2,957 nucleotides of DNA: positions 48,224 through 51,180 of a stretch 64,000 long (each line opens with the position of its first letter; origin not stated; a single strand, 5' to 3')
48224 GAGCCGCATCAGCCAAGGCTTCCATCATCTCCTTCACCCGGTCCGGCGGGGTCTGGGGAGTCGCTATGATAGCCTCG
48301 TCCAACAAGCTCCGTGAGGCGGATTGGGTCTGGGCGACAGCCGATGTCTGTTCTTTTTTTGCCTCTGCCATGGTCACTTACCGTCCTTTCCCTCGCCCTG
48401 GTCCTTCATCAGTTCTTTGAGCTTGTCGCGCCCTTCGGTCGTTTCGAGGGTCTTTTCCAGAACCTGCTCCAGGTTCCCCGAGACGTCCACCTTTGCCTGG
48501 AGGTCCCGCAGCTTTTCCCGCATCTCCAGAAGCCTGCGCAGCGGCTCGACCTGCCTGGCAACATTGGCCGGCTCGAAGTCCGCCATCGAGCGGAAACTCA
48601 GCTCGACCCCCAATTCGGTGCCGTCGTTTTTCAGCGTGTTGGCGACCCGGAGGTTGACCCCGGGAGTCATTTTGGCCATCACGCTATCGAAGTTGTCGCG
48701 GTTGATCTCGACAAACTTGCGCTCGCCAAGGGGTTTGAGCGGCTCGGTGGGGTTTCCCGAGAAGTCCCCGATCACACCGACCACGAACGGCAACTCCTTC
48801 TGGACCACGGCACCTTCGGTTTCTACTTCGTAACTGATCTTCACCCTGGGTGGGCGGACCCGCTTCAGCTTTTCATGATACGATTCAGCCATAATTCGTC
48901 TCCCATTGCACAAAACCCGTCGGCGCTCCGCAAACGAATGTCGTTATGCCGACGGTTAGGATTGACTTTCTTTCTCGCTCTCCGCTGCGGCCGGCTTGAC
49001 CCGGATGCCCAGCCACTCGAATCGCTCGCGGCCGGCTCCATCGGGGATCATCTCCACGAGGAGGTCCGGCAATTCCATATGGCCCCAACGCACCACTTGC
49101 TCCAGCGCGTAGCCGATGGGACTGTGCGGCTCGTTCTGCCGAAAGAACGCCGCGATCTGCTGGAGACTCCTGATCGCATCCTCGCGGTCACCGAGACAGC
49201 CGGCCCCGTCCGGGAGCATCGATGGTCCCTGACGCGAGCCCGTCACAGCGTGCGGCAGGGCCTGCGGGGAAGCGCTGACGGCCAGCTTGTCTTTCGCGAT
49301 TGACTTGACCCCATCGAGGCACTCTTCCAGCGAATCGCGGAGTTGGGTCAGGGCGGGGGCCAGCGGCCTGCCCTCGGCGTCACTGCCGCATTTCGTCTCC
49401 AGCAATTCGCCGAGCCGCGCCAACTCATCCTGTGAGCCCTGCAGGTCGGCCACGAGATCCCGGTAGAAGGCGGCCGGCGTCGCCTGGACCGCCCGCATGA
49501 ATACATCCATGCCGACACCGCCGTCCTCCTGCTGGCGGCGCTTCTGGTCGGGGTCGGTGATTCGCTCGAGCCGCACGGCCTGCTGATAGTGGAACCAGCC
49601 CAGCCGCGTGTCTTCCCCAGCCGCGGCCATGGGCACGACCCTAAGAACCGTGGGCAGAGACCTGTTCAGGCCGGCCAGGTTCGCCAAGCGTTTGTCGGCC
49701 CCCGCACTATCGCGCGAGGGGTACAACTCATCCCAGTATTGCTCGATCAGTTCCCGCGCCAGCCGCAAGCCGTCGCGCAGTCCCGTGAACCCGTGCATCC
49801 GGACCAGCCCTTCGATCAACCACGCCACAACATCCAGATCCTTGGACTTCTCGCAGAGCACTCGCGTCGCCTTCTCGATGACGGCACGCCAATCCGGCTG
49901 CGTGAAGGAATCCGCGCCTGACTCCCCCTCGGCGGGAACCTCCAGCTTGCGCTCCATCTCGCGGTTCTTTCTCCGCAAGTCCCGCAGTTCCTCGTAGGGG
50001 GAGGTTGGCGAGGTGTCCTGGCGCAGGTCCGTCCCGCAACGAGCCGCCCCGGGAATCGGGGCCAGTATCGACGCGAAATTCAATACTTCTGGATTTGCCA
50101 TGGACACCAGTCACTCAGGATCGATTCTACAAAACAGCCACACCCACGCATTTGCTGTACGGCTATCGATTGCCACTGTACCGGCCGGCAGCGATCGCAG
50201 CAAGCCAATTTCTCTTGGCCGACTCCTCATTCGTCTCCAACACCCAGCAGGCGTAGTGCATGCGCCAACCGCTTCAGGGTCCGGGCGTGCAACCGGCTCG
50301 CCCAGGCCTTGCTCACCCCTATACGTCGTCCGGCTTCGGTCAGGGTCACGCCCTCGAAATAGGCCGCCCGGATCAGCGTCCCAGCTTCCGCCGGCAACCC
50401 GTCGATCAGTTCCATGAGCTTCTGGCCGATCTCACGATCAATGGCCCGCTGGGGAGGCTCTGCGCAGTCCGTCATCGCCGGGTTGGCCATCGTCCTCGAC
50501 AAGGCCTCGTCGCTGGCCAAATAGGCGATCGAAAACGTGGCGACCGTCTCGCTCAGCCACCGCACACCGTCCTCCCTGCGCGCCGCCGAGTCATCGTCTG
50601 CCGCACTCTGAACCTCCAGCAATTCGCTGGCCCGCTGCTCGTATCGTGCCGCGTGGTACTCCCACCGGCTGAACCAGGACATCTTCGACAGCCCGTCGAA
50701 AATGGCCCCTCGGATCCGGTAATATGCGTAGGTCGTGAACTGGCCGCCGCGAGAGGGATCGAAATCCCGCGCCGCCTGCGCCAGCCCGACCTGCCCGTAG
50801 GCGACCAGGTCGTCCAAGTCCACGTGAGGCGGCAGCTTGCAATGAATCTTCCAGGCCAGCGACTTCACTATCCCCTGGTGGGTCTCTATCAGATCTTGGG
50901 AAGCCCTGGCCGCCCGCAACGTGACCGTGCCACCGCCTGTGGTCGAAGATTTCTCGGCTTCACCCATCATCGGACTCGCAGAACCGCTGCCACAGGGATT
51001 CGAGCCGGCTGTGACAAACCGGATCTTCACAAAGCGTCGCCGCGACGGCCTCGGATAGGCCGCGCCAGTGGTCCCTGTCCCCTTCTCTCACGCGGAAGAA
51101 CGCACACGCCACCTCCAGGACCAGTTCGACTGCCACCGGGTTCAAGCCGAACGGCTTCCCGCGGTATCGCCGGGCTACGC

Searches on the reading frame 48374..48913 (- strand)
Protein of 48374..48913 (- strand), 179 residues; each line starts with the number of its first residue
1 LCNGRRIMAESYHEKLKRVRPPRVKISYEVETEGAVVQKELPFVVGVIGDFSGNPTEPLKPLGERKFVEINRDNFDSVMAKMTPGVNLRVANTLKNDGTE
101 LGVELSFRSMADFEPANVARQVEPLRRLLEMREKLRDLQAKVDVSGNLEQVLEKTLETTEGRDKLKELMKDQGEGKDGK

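Call 6: search_protein_families(library=pfam, proteins=[window:48374-48913:-], max_evalue=0.01)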
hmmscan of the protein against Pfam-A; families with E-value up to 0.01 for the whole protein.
window:48374-48913:- (179 aa): 1 family
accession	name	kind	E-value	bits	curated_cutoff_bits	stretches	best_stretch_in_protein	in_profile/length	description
PF05591.17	T6SS_VipA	-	2e-58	197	24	1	17-167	2-152/155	Type VI secretion system, VipA, VC_A0107 or Hcp2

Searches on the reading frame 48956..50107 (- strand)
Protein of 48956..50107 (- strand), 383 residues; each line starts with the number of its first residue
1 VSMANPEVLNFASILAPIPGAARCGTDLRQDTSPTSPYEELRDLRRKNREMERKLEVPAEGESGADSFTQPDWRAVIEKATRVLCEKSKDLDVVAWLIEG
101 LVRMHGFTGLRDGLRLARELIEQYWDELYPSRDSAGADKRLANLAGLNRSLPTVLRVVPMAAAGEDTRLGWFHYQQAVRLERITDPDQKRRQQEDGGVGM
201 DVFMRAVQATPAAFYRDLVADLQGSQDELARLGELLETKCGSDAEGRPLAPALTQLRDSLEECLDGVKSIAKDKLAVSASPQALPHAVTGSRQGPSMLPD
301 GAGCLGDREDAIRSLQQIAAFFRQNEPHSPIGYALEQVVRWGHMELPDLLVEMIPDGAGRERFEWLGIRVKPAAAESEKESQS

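Call 6: search_protein_families(library=pfam, proteins=[window:48956-50107:-], max_evalue=0.01)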
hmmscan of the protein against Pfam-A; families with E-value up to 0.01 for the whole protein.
window:48956-50107:- (383 aa): 3 families
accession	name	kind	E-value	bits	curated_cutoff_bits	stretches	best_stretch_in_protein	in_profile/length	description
PF06812.17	ImpA_N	-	2.8e-33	115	26.9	1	15-148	1-118/119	ImpA, N-terminal, type VI secretion system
PF12808.12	Mto2_bdg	-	0.00024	21.8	22.3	0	131-155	21-45/52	Micro-tubular organiser Mto1 C-term Mto2-binding region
PF16989.10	T6SS_VasJ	-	0.0083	16.1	26.2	0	310-348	6-45/255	Type VI secretion, EvfE, EvfF, ImpA, BimE, VC_A0119, VasJ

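Call 7: search_protein_families(library=ncbifam, proteins=[window:48956-50107:-], max_evalue=0.1)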
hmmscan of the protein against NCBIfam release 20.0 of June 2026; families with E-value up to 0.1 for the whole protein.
window:48956-50107:- (383 aa): 2 families
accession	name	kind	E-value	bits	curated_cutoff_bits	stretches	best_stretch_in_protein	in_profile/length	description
TIGR03363.1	VI_chp_8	equivalog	7.2e-80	269.3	160.85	1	10-364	2-349/353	type VI secretion system protein TssA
TIGR03362.1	VI_chp_7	equivalog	7.6e-23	81.3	230.1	2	70-134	42-106/476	type VI secretion system protein TssA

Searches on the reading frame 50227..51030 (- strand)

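Call 6: search_protein_families(library=pfam, proteins=[window:50227-51030:-], max_evalue=0.01)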
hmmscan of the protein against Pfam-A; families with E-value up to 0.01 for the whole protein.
window:50227-51030:- (267 aa): 3 families
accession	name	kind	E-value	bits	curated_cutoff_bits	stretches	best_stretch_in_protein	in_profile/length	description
PF04542.20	Sigma70_r2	-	1.5e-12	47.5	24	1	47-119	1-70/71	Sigma-70 region 2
PF04545.22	Sigma70_r4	-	9.8e-08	31.8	24.1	1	209-256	2-49/50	Sigma-70, region 4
PF08281.18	Sigma70_r4_2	-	0.004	17.2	25.7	1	203-255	2-54/54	Sigma-70, region 4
